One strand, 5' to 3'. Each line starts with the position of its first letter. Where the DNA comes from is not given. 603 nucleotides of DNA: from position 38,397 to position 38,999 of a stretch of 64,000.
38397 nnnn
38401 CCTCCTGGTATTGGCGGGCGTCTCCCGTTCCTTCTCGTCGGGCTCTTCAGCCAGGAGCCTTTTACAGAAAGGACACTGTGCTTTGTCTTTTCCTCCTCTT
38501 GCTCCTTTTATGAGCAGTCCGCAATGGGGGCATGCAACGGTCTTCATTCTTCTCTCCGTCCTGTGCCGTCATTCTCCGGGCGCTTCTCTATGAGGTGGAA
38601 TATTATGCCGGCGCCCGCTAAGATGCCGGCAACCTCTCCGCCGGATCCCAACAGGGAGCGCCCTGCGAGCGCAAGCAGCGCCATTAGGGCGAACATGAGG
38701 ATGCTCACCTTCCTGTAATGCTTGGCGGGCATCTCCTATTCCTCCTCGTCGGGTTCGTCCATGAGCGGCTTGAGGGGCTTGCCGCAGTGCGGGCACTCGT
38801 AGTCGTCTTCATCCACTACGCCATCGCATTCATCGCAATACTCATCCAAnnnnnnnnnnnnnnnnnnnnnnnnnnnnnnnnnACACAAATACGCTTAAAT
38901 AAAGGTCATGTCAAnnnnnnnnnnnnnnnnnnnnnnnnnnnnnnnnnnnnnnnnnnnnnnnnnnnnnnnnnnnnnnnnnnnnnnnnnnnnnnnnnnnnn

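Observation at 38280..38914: Minus-strand micro-operon of three tiny proteins (acidic CxxC..CxxC 37-48 aa, 62-aa membrane, 75-aa CPHC..CPFC + TM) with translational coupling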

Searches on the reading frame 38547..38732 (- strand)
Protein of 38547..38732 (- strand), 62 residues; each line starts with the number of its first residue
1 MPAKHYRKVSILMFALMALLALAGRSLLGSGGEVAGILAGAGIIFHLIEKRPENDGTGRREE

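Call 3: search_protein_families(library=pfam, proteins=[window:38547-38732:-], max_evalue=1)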
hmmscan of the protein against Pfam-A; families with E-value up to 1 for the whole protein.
seq(62 aa): 1 family
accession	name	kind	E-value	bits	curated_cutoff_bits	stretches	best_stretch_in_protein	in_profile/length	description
PF09163.16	Form-deh_trans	-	0.19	12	22.1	1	34-53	18-37/44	Formate dehydrogenase N, transmembrane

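Call 10: find_encoding_contigs(protein=window:38547-38732:-, flank=6000, max_places=10)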
Protein seq(62 aa) (62 aa): 5 contigs read that carry it; 5 places shown.
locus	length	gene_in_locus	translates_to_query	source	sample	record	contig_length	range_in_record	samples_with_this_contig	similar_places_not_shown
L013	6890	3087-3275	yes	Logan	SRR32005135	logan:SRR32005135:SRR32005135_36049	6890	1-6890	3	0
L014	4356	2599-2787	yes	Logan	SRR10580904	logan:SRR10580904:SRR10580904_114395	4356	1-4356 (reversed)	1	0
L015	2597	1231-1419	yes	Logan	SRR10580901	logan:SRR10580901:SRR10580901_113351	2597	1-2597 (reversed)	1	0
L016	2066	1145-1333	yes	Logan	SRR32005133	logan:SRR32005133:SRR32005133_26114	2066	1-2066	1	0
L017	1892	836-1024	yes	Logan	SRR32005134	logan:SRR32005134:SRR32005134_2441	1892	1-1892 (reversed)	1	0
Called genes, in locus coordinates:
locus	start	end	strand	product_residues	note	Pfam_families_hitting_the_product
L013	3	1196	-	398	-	?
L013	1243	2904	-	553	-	PF01807:Zn_ribbon_DnaG, PF08275:DNAG_N, PF01751:Toprim (faint), PF13155:Toprim_2, PF13662:Toprim_4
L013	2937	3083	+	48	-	-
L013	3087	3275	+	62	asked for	-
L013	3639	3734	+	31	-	-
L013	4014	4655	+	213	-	PF13302:Acetyltransf_3, PF00583:Acetyltransf_1, PF13420:Acetyltransf_4 (weak)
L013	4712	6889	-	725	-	?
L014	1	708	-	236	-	?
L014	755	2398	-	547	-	PF01807:Zn_ribbon_DnaG, PF08275:DNAG_N, PF01751:Toprim (faint), PF13155:Toprim_2, PF13662:Toprim_4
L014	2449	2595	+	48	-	-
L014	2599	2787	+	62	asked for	-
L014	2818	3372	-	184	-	-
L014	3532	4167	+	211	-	PF13302:Acetyltransf_3, PF13420:Acetyltransf_4 (weak), PF00583:Acetyltransf_1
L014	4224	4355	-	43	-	?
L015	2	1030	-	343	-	?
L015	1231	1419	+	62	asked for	-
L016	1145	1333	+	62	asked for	-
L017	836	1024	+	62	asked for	-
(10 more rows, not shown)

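Call 14: find_homologous_proteins(query=window:38547-38732:-, max_evalue=10)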
Query seq(62 aa) (62 aa): 4 proteins with E <= 10 among 5 candidates.
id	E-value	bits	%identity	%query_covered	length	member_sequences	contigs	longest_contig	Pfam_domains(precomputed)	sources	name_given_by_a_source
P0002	1.1e-30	121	98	100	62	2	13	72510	-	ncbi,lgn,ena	-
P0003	7.6e-27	109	87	100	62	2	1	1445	-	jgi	jgi:predicted benzoate:H+ symporter BenE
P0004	1.2e-24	103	84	100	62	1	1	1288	-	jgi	jgi:hypothetical protein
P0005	3.8e-24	101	82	100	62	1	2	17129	-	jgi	jgi:hypothetical protein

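Call 15: find_encoding_contigs(protein=P0005, flank=5000, max_places=6)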
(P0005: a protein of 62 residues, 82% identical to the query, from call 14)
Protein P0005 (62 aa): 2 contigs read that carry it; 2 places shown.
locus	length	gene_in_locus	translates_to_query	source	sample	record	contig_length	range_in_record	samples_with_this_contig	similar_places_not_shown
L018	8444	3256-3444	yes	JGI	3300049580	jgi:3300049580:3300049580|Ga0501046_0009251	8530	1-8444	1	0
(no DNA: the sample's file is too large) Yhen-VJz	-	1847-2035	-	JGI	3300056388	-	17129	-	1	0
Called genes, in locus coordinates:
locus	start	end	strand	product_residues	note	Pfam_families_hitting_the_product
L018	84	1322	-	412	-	PF03979:Sigma70_r1_1, PF00140:Sigma70_r1_2, PF04542:Sigma70_r2, PF04539:Sigma70_r3, PF04545:Sigma70_r4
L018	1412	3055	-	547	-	PF01807:Zn_ribbon_DnaG, PF08275:DNAG_N, PF13155:Toprim_2, PF13662:Toprim_4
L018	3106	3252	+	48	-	-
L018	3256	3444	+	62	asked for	-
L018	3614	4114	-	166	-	-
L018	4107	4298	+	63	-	-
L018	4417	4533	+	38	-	-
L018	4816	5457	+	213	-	PF13302:Acetyltransf_3, PF00583:Acetyltransf_1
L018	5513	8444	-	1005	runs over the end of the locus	?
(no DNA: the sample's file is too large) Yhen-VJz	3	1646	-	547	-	PF01807:Zn_ribbon_DnaG, PF08275:DNAG_N, PF13155:Toprim_2, PF13662:Toprim_4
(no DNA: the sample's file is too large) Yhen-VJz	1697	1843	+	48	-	-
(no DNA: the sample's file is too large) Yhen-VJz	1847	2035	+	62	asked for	-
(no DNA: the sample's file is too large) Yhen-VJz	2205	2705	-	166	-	-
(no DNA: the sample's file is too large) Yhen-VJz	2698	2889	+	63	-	-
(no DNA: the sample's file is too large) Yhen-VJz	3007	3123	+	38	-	-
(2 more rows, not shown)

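Call 16: find_encoding_contigs(protein=P0003, flank=5000, max_places=6)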
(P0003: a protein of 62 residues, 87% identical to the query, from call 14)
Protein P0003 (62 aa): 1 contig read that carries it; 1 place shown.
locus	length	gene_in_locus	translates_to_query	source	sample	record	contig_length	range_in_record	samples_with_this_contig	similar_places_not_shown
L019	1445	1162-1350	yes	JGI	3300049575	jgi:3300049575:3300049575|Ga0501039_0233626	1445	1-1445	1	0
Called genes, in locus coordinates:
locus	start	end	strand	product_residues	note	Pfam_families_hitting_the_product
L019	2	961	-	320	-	?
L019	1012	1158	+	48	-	-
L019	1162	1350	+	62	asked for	-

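Call 17: find_encoding_contigs(protein=P0004, flank=5000, max_places=6)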
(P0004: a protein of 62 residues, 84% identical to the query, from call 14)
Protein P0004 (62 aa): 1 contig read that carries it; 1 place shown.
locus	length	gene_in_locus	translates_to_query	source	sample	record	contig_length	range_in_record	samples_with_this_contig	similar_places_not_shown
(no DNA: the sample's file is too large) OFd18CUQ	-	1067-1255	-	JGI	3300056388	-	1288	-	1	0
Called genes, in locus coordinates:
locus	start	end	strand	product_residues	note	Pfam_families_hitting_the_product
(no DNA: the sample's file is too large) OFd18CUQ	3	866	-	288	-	?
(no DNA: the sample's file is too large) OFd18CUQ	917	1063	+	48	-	-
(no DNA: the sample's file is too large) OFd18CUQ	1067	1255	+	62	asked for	-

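Call 32: search_protein_families(library=ncbifam, proteins=[window:38547-38732:-], max_evalue=1)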
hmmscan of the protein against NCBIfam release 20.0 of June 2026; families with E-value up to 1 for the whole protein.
seq(62 aa): 1 family
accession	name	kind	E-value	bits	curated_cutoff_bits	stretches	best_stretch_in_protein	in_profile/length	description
NF009219.0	PRK12567.1-3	equivalog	0.048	13.2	179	1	3-44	153-191/220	putative monovalent cation/H+ antiporter subunit B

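Call 33: search_protein_families(library=phrogs, proteins=[window:38547-38732:-], max_evalue=1)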
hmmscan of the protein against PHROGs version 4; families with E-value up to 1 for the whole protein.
seq(62 aa): 0 families

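Call 34: search_protein_families(library=padloc, proteins=[window:38547-38732:-], max_evalue=1)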
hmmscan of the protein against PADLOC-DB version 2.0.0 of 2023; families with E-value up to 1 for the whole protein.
seq(62 aa): 0 families

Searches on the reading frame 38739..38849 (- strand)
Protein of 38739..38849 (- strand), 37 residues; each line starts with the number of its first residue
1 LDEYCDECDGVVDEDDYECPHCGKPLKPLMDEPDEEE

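Call 62: find_related_loci(query=A6, collection=metagenome_contigs, flank=3000)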
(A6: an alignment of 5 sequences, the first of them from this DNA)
Query A6 (37 aa) in metagenome_contigs; peptide patterns used: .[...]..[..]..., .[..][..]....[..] (x = any residue, [..] = any of these).
600 stretches matched a pattern (row limit reached: there are more); 6 encode a relative of the query (tblastn E <= 1e-3); 6 distinct loci.
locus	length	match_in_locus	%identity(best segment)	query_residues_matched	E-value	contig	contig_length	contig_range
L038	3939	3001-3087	56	5-36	8e-8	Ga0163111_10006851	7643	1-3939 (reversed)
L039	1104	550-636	45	11-36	2e-6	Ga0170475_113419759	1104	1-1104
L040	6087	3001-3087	48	7-34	4e-6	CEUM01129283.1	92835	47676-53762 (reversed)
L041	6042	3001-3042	79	10-23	5e-6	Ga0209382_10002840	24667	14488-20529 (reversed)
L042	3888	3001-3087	41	11-36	7e-6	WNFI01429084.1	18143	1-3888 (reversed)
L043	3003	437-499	55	11-32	7e-6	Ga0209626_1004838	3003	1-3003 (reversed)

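Call 77: search_solved_structures(query=A6, max_evalue=1)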
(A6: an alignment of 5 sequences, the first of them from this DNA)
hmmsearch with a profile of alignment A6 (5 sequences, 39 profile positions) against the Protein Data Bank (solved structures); distinct sequences matched with E-value up to 1: 11.
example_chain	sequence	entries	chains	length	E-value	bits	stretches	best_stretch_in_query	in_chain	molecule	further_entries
2i13_A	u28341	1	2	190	7e-06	29.1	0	14-25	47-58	Aart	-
1mey_C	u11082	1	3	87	0.0028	20.8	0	14-25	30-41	CONSENSUS ZINC FINGER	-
3lrq_A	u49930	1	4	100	0.14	15.3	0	18-27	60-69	E3 ubiquitin-protein ligase TRIM37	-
2cor_A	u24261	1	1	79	0.19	15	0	15-26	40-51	PINCH protein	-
1spw_A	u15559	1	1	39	0.45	13.7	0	15-24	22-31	Rubredoxin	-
2k5c_A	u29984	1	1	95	0.48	13.6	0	18-27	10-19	uncharacterized protein PF0385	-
9y9c_OA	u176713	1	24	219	0.59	13.4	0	16-24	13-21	DUF4145 domain-containing protein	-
9fhl_a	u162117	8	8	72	0.72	13.1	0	19-29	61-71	aS34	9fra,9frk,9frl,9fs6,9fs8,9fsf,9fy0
1h7v_A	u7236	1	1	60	0.93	12.7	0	12-25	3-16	RUBREDOXIN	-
36ro_P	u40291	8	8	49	0.94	12.7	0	16-25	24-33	DNA-directed RNA polymerase subunit Rpo12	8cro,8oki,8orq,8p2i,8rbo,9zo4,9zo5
5lxv_B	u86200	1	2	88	1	12.6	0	7-16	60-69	Carbohydrate-binding protein WP_009985128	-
